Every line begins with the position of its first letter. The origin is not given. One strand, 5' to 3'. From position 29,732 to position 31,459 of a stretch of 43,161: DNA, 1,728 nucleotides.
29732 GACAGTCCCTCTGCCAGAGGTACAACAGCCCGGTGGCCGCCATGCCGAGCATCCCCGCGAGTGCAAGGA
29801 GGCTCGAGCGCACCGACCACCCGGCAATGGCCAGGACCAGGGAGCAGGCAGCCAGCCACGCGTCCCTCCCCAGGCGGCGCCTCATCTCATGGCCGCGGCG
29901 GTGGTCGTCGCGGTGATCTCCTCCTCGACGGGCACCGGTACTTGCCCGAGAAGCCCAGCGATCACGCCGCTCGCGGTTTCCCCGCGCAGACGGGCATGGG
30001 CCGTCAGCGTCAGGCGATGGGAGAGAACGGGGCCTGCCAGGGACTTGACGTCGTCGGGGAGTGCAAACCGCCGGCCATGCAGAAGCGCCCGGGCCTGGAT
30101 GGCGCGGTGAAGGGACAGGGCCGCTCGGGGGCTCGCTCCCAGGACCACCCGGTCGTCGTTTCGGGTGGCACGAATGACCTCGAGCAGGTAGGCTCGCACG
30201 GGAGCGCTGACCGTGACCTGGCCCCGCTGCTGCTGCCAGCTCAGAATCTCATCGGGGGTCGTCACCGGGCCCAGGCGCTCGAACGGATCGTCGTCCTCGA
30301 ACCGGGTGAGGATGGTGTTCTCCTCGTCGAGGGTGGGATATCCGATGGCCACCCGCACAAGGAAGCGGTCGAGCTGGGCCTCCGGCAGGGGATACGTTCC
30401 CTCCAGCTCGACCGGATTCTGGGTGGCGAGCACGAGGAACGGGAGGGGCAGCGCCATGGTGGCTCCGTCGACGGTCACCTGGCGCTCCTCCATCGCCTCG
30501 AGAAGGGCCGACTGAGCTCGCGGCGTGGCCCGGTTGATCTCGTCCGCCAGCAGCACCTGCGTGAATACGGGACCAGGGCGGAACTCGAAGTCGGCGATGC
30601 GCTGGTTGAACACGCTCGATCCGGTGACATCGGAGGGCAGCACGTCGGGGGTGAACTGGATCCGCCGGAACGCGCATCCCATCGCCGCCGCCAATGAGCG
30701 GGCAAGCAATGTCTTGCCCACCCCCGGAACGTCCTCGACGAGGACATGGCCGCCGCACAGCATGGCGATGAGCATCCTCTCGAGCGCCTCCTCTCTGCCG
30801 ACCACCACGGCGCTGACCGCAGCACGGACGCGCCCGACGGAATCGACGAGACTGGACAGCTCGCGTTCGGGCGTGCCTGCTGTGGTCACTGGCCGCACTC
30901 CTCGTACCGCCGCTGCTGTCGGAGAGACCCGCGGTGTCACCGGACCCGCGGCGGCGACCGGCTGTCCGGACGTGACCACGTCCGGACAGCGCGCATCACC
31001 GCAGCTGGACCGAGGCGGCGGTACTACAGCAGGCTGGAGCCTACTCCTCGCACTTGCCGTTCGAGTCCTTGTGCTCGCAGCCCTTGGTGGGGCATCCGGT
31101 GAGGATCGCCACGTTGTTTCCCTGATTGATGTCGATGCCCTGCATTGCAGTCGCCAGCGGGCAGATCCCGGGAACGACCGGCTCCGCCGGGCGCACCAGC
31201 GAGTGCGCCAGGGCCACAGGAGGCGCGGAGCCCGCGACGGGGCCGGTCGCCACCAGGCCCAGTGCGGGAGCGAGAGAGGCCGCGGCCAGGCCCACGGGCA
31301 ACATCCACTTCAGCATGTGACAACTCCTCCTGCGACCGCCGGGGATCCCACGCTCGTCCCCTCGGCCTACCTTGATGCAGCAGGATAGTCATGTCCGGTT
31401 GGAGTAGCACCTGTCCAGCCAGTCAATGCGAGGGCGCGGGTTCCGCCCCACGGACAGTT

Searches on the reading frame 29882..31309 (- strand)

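Call 8: search_protein_families(library=pfam, proteins=[window:29882-31309:-], max_evalue=0.001)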
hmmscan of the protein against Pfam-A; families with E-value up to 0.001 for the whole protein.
window:29882-31309:- (475 aa): 8 families
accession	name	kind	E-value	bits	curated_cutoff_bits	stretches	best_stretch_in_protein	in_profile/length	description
PF07726.17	AAA_3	-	7.5e-64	213.9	27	1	188-318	1-131/131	ATPase family associated with various cellular activities (AAA)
PF17863.7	AAA_lid_2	-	4.3e-20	71.7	22.7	1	380-448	1-69/74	AAA lid domain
PF07728.20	AAA_5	-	5.1e-13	49.7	22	1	194-316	7-139/139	AAA domain (dynein-related subfamily)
PF20030.5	bpMoxR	-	1e-07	31.7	27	1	161-324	6-168/205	MoxR domain in the MoxR-vWA-beta-propeller ternary systems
PF00004.35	AAA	-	1.4e-07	32.4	21.2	1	194-302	6-114/131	ATPase family associated with various cellular activities (AAA)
PF01078.27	Mg_chelatase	-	3.7e-05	23.7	20.3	0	169-208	5-44/207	Magnesium chelatase, subunit ChlI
PF05496.18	RuvB_N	-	0.00014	22.1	27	0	187-279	34-114/159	Holliday junction DNA helicase RuvB P-loop domain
PF00493.29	MCM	-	0.0006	19.4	23.3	1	161-300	32-174/224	MCM P-loop domain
